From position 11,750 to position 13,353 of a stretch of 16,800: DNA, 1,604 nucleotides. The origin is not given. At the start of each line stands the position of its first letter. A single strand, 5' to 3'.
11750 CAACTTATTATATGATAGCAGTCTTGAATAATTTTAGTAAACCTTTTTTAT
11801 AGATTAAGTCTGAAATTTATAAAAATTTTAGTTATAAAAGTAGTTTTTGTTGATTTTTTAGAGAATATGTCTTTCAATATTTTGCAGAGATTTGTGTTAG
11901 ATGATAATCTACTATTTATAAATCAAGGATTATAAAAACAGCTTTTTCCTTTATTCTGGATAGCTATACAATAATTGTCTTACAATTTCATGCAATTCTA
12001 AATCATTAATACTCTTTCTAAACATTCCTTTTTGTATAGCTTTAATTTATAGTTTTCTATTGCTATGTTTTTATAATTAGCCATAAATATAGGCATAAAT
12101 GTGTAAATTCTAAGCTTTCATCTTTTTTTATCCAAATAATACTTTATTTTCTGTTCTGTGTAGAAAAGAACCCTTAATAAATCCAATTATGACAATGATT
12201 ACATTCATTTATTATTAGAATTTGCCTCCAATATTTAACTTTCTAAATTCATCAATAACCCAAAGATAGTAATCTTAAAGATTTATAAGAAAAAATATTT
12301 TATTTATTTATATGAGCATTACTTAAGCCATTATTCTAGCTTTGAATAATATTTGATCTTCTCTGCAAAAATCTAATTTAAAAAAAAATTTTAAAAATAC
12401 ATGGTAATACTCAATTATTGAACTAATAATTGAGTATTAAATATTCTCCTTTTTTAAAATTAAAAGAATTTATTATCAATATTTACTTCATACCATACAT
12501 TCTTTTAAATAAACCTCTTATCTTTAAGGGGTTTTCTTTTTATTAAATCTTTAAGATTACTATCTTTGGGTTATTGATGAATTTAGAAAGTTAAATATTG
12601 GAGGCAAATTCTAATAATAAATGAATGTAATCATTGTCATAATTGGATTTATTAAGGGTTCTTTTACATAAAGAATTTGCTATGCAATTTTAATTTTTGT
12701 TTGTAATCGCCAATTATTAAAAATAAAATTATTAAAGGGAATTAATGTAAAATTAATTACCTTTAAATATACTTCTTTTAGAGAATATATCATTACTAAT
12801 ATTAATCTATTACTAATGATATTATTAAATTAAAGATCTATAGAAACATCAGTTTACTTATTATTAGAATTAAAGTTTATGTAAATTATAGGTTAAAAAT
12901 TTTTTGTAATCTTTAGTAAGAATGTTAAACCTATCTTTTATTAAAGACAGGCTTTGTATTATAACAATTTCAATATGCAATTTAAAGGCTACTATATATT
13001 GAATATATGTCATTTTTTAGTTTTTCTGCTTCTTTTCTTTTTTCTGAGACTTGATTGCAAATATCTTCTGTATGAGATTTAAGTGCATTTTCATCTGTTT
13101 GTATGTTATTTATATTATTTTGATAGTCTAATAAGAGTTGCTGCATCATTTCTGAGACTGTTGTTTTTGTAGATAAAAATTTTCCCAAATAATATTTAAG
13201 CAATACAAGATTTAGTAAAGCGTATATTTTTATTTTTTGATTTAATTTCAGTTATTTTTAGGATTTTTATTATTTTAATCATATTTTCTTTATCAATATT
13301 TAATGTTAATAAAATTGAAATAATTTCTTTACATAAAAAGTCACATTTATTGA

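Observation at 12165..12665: Perfect 121-bp inverted repeat flanking a 258-bp core that contains its own 14-bp-arm hairpin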

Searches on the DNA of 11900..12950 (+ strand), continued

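Call 48: search_dna_similar(query=window:12060-12400:+, collection=plasmids, mode=near, max_rows=60)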
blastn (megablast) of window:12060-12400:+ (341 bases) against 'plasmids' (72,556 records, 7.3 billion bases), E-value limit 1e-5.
Records with a match: 22; places in all: 41; records where one place covers at least 80% of the query: 9.
Best place of each record, by identity: >=99% 6; 95-99% 12; 90-95% 1; 80-90% 3.
By first word of the organism name: Borreliella 22.
By predicted mobility (MOB-suite, as given by PLSDB): non-mobilizable 22.
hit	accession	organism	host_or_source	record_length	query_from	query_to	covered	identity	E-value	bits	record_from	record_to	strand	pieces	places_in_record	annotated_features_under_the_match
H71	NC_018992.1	Borreliella burgdorferi 297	-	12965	1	341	100%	98.5%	8e-169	599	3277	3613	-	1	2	none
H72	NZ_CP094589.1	Borreliella burgdorferi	Homo sapiens,Whole organism,Skin,skin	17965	1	341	100%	98.5%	8e-169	599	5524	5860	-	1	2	none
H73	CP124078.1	Borreliella burgdorferi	Bacterial isolate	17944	1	341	100%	98.5%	8e-169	599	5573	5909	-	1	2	none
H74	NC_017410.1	Borreliella burgdorferi JD1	-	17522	4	341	99%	98.2%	1e-166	592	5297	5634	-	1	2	none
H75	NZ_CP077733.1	Borreliella burgdorferi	Ixodes ricinus,cell culture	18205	4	341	99%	98.2%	5e-166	590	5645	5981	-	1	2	none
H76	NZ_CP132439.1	Borreliella burgdorferi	Bacterial isolate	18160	4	341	99%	98.2%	5e-166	590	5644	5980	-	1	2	none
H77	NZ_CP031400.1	Borreliella burgdorferi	Peromyscus leucopus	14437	4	341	99%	97.9%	2e-164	584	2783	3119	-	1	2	none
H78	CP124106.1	Borreliella burgdorferi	Bacterial isolate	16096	4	341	99%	97.6%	1e-162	579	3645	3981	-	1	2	none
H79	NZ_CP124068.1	Borreliella finlandensis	Bacterial isolate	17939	1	320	94%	90.3%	2e-114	418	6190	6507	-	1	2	none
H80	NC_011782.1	Borreliella burgdorferi ZS7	-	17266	105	341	70%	99.6%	9e-119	433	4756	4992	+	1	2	none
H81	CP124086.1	Borreliella burgdorferi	Homo sapiens,Bacterial isolate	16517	105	341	70%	99.6%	9e-119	433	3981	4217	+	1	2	none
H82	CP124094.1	Borreliella burgdorferi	Bacterial isolate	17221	105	341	70%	99.6%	9e-119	433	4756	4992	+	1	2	none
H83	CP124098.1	Borreliella burgdorferi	Bacterial isolate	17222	105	341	70%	99.6%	9e-119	433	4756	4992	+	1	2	none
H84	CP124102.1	Borreliella burgdorferi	Bacterial isolate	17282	105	341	70%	99.6%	9e-119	433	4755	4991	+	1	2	none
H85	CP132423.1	Borreliella burgdorferi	Bacterial isolate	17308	105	341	70%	99.6%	9e-119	433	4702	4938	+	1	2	none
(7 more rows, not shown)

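Call 49: get_annotated_region(hit=H81, flank=1400)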
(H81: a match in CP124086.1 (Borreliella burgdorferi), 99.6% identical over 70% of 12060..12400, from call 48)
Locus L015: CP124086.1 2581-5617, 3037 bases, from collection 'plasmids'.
description: Borreliella burgdorferi strain Am315 plasmid lp17, complete sequence
organism: Borreliella burgdorferi (NCBI taxid 139)
taxonomy: Bacteria; Spirochaetota; Spirochaetia; Spirochaetales; Borreliaceae; Borreliella; Borreliella burgdorferi
host: -; source: Homo sapiens,Bacterial isolate; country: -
typing (MOB-suite, as given by PLSDB): non-mobilizable
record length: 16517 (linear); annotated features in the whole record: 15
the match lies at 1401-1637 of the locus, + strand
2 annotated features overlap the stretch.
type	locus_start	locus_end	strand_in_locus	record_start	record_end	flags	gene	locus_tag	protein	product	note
CDS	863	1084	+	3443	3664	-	-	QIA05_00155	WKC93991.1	CRASP family complement regulator-acquiring lipoprotein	-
CDS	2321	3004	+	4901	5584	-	-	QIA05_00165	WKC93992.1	hypothetical protein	-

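Call 50: get_annotated_region(hit=H82, flank=1400)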
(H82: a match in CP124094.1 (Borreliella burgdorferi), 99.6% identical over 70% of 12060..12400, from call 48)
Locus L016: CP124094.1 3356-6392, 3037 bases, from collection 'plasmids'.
description: Borreliella burgdorferi strain NE_5267 plasmid lp17, complete sequence
organism: Borreliella burgdorferi (NCBI taxid 139)
taxonomy: Bacteria; Spirochaetota; Spirochaetia; Spirochaetales; Borreliaceae; Borreliella; Borreliella burgdorferi
host: -; source: Bacterial isolate; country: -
typing (MOB-suite, as given by PLSDB): non-mobilizable
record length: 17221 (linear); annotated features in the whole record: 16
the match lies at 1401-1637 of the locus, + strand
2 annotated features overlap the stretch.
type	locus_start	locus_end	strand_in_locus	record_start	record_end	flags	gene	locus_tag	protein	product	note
CDS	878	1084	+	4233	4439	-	-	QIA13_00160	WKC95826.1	virulence associated lipoprotein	-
CDS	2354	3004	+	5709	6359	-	-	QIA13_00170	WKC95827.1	hypothetical protein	-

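Call 51: get_annotated_region(hit=H83, flank=1400)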
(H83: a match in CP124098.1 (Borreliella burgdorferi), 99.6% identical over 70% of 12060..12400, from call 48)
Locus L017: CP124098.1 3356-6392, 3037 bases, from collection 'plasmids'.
description: Borreliella burgdorferi strain NE_5261 plasmid lp17, complete sequence
organism: Borreliella burgdorferi (NCBI taxid 139)
taxonomy: Bacteria; Spirochaetota; Spirochaetia; Spirochaetales; Borreliaceae; Borreliella; Borreliella burgdorferi
host: -; source: Bacterial isolate; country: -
typing (MOB-suite, as given by PLSDB): non-mobilizable
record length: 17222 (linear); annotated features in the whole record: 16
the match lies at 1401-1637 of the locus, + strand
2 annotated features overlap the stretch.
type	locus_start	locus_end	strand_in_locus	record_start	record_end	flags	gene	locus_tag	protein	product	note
CDS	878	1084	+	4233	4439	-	-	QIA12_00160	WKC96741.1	virulence associated lipoprotein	-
CDS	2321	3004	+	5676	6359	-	-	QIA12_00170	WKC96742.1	hypothetical protein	-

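Call 52: get_annotated_region(hit=H84, flank=1400)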
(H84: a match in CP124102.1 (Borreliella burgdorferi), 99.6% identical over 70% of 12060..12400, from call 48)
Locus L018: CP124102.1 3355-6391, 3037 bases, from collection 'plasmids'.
description: Borreliella burgdorferi strain NE_5248 plasmid lp17, complete sequence
organism: Borreliella burgdorferi (NCBI taxid 139)
taxonomy: Bacteria; Spirochaetota; Spirochaetia; Spirochaetales; Borreliaceae; Borreliella; Borreliella burgdorferi
host: -; source: Bacterial isolate; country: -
typing (MOB-suite, as given by PLSDB): non-mobilizable
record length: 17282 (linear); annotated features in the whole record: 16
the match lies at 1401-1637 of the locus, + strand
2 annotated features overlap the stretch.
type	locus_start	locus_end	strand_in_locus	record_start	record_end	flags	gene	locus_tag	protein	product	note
CDS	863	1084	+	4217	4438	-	-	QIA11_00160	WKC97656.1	CRASP family complement regulator-acquiring lipoprotein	-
CDS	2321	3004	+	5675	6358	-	-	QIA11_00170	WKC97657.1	hypothetical protein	-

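Call 53: get_annotated_region(hit=H85, flank=1400)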
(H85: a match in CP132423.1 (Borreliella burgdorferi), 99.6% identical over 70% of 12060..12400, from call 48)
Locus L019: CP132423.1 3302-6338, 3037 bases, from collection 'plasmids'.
description: Borreliella burgdorferi strain Fr93 plasmid lp17, complete sequence
organism: Borreliella burgdorferi (NCBI taxid 139)
taxonomy: Bacteria; Spirochaetota; Spirochaetia; Spirochaetales; Borreliaceae; Borreliella; Borreliella burgdorferi
host: -; source: Bacterial isolate; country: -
typing (MOB-suite, as given by PLSDB): non-mobilizable
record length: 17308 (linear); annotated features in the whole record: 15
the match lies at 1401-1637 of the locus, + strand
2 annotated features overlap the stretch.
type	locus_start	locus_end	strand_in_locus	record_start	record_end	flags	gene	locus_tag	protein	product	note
CDS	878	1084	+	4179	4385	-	-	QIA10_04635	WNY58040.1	virulence associated lipoprotein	-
CDS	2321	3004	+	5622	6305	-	-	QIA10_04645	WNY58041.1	hypothetical protein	-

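Call 67: search_dna_similar(query=window:12100-12362:-, collection=plasmids, mode=distant, max_rows=60, rows=spread)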
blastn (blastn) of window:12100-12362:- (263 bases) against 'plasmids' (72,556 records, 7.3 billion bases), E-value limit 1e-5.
Records with a match: 126; places in all: 238; records where one place covers at least 80% of the query: 63.
Best place of each record, by identity: >=99% 6; 95-99% 12; 80-90% 12; 60-80% 96.
By first word of the organism name: Borreliella 102; Borrelia 24.
By predicted mobility (MOB-suite, as given by PLSDB): non-mobilizable 126.
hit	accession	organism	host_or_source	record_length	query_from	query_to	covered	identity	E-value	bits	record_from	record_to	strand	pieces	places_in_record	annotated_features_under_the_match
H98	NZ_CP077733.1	Borreliella burgdorferi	Ixodes ricinus,cell culture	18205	1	263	100%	98.1%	1e-124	453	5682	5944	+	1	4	none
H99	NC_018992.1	Borreliella burgdorferi 297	-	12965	1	263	100%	98.1%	1e-124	452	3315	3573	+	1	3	none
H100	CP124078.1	Borreliella burgdorferi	Bacterial isolate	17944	1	263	100%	98.1%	1e-124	452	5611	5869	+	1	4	none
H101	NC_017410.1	Borreliella burgdorferi JD1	-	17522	1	263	100%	97.7%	2e-123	448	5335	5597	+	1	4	none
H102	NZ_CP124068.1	Borreliella finlandensis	Bacterial isolate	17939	1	263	100%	89.0%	6e-91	341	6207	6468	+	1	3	none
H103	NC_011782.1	Borreliella burgdorferi ZS7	-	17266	1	199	76%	99.5%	3e-95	355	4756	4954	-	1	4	none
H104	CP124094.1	Borreliella burgdorferi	Bacterial isolate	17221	1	199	76%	99.5%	3e-95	355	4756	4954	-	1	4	none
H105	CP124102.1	Borreliella burgdorferi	Bacterial isolate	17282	1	199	76%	99.5%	3e-95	355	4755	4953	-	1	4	none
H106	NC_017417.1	Borreliella burgdorferi N40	-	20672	1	199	76%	99.0%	3e-94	351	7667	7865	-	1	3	none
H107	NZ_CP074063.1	Borreliella burgdorferi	Homo sapiens,skin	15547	68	263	75%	98.0%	3e-89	334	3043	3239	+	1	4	none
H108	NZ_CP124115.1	Borreliella americana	Bacterial isolate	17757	1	226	86%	84.8%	1e-61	243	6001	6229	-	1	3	none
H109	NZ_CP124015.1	Borreliella turdi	Bacterial isolate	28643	10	259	95%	75.2%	3e-38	165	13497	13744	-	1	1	none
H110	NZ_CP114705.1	Borrelia miyamotoi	Ixodes persulcatus,Ixodes persulcatus ...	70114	28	259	88%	78.2%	5e-41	175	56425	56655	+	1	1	none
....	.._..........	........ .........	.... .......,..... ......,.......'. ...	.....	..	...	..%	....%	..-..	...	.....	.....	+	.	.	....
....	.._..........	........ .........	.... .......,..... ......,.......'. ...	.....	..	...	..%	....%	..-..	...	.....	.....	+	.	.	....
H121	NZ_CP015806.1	Borreliella mayonii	Homo sapiens,blood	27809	40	259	84%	79.6%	3e-44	186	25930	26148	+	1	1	tnpA: IS200/IS605 family transposase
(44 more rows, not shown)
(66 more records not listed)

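Call 68: get_annotated_region(hit=H121, flank=2500)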
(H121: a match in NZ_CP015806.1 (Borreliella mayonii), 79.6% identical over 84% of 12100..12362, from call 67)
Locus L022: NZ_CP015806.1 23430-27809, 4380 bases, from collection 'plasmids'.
description: Borreliella mayonii strain MN14-1539 plasmid lp28-3
organism: Borreliella mayonii (NCBI taxid 1674146)
taxonomy: Bacteria; Spirochaetota; Spirochaetia; Spirochaetales; Borreliaceae; Borreliella; Borreliella mayonii
host: -; source: Homo sapiens,blood; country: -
typing (MOB-suite, as given by PLSDB): non-mobilizable
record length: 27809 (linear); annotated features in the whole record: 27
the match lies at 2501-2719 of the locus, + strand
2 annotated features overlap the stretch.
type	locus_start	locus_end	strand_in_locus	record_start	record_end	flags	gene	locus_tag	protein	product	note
CDS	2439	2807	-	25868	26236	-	tnpA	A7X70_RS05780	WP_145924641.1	IS200/IS605 family transposase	-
CDS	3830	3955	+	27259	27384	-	-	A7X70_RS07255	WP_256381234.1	hypothetical protein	-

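Call 84: search_dna_similar(query=window:12334-12546:+, collection=plasmids, mode=distant, max_rows=45, rows=spread)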
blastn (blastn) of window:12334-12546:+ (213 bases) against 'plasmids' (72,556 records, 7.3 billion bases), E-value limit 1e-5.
Records with a match: 109; places in all: 143; records where one place covers at least 80% of the query: 64.
Best place of each record, by identity: >=99% 18; 95-99% 9; 90-95% 43; 80-90% 38; 60-80% 1.
By first word of the organism name: Borreliella 64; Borrelia 44; Candidatus 1.
By predicted mobility (MOB-suite, as given by PLSDB): non-mobilizable 109.
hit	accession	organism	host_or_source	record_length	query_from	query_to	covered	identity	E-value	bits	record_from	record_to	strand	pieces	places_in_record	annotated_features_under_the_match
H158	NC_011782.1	Borreliella burgdorferi ZS7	-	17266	1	213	100%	100.0%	1e-104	385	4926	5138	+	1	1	none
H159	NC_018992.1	Borreliella burgdorferi 297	-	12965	1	213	100%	100.0%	1e-104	385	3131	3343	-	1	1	none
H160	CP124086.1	Borreliella burgdorferi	Homo sapiens,Bacterial isolate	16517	1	213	100%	100.0%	1e-104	385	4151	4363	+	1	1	none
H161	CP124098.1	Borreliella burgdorferi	Bacterial isolate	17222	1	213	100%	100.0%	1e-104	385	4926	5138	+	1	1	none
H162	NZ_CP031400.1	Borreliella burgdorferi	Peromyscus leucopus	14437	1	213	100%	99.5%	7e-102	377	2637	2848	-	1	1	none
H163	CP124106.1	Borreliella burgdorferi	Bacterial isolate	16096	1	213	100%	99.5%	7e-102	377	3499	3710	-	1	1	none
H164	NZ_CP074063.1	Borreliella burgdorferi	Homo sapiens,skin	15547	1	213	100%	99.1%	7e-102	376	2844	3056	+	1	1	none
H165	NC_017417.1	Borreliella burgdorferi N40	-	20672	1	213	100%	99.1%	8e-101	373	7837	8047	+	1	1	none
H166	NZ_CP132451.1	Borreliella americana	Bacterial isolate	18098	6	210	96%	95.7%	7e-89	334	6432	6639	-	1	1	none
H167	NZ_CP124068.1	Borreliella finlandensis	Bacterial isolate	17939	6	210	96%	95.2%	7e-89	333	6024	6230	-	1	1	none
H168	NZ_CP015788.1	Borreliella mayonii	Homo sapiens,blood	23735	6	210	96%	94.2%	5e-84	317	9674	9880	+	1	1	none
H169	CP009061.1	Borreliella afzelii K78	Homo sapiens,skin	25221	9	210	95%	95.1%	4e-85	321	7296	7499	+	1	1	none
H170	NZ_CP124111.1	Borreliella bissettiae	Bacterial isolate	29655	6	208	95%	94.6%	7e-83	313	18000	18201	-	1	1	none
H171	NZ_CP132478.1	Borreliella californiensis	Bacterial isolate,Dipodomys ...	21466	6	208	95%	94.6%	2e-82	312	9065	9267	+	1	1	none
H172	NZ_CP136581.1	Borreliella carolinensis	Bacterial isolate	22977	6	208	95%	94.6%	7e-83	314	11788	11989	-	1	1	none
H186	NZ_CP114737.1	Borrelia miyamotoi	Ixodes ricinus,Ixodes ricinus larvae ...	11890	45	212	79%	85.8%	7e-45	187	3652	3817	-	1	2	none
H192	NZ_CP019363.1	Borrelia turicatae 91E135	Ornithodoros turicata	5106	52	211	75%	88.8%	3e-49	202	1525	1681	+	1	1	none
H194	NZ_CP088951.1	Borrelia sp. RT1S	Varanus salvator,Bacterial ...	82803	50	208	75%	88.8%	2e-46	193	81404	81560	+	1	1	none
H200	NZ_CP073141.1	Borrelia hermsii DAH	Homo sapiens,blood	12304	56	211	73%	87.2%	2e-45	189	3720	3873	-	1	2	none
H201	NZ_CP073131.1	Borrelia anserina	domestic chicken,blood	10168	81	211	62%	90.8%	1e-42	180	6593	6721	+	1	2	none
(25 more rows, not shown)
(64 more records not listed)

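Call 86: get_annotated_region(hit=H192, flank=300)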
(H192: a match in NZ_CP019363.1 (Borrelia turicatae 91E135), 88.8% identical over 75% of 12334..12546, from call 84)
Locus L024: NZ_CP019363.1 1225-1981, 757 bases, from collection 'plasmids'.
description: Borrelia turicatae 91E135 isolate Oz1 plasmid cpD, complete sequence
organism: Borrelia turicatae 91E135 (NCBI taxid 314724)
taxonomy: Bacteria; Spirochaetota; Spirochaetia; Spirochaetales; Borreliaceae; Borrelia; Borrelia turicatae; Borrelia turicatae 91E135
host: -; source: Ornithodoros turicata; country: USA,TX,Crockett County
typing (MOB-suite, as given by PLSDB): non-mobilizable
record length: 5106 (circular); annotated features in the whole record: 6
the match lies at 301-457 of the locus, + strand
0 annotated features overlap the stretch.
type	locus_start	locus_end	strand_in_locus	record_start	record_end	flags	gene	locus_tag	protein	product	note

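Call 87: get_annotated_region(hit=H200, flank=300)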
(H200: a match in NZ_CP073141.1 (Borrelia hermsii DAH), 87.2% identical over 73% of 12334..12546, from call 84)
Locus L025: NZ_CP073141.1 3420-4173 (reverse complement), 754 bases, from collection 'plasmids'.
description: Borrelia hermsii DAH plasmid lp12, complete sequence
organism: Borrelia hermsii DAH (NCBI taxid 314723)
taxonomy: Bacteria; Spirochaetota; Spirochaetia; Spirochaetales; Borreliaceae; Borrelia; Borrelia hermsii; Borrelia hermsii DAH
host: -; source: Homo sapiens,blood; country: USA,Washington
typing (MOB-suite, as given by PLSDB): non-mobilizable
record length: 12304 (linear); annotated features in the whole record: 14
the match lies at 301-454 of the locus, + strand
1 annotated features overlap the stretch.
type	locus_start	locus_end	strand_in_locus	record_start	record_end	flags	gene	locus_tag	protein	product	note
CDS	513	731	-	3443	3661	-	-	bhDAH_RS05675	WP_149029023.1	hypothetical protein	-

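Call 88: get_annotated_region(hit=H201, flank=300)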
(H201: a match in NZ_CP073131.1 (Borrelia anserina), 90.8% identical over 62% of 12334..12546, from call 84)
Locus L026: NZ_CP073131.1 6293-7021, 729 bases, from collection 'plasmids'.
description: Borrelia anserina strain BA2 plasmid lp10, complete sequence
organism: Borrelia anserina (NCBI taxid 143)
taxonomy: Bacteria; Spirochaetota; Spirochaetia; Spirochaetales; Borreliaceae; Borrelia; Borrelia anserina
host: -; source: domestic chicken,blood; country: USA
typing (MOB-suite, as given by PLSDB): non-mobilizable
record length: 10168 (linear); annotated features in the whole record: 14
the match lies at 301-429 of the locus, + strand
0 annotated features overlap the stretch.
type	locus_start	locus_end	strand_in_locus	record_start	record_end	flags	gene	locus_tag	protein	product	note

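Call 89: get_annotated_region(hit=H194, flank=300)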
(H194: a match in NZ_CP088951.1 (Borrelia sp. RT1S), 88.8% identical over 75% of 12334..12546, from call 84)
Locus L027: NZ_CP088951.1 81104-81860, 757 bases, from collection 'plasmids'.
description: Borrelia sp. RT1S plasmid lp83, complete sequence
organism: Borrelia sp. RT1S (NCBI taxid 2898580)
taxonomy: Bacteria; Spirochaetota; Spirochaetia; Spirochaetales; Borreliaceae; Borrelia; Borrelia sp. RT1S
host: -; source: Varanus salvator,Bacterial culture,Amblyomma varanense ex. Varanus salvator; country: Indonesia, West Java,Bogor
typing (MOB-suite, as given by PLSDB): non-mobilizable
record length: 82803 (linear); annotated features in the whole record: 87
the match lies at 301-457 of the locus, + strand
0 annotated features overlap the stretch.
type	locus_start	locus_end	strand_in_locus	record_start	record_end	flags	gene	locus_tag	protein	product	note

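Call 90: get_annotated_region(hit=H186, flank=300)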
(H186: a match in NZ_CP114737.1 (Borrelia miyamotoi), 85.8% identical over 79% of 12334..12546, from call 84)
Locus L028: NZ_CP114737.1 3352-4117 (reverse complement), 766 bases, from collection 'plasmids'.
description: Borrelia miyamotoi strain ZStruIII14-9 plasmid pZSt-lp12, complete sequence
organism: Borrelia miyamotoi (NCBI taxid 47466)
taxonomy: Bacteria; Spirochaetota; Spirochaetia; Spirochaetales; Borreliaceae; Borrelia; Borrelia miyamotoi
host: -; source: Ixodes ricinus,Ixodes ricinus larvae cultured in MKP-F (human serum); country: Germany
typing (MOB-suite, as given by PLSDB): non-mobilizable
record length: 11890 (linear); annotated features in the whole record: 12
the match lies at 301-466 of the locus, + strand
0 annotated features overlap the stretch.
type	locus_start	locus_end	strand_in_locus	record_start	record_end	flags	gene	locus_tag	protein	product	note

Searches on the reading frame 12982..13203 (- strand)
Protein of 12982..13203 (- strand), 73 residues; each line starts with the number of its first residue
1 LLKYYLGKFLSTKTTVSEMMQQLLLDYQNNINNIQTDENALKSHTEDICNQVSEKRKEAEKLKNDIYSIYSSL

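Call 82: search_protein_families(library=pfam, proteins=[window:12982-13203:-], max_evalue=0.01)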
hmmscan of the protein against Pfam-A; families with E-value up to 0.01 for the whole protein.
window:12982-13203:- (73 aa): 1 family
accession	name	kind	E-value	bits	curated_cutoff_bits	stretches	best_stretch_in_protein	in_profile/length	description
PF05714.16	PFam54_60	-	1.2e-12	48.3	27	1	2-70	116-184/185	Borrelia Bbcrasp-1 domain containing protein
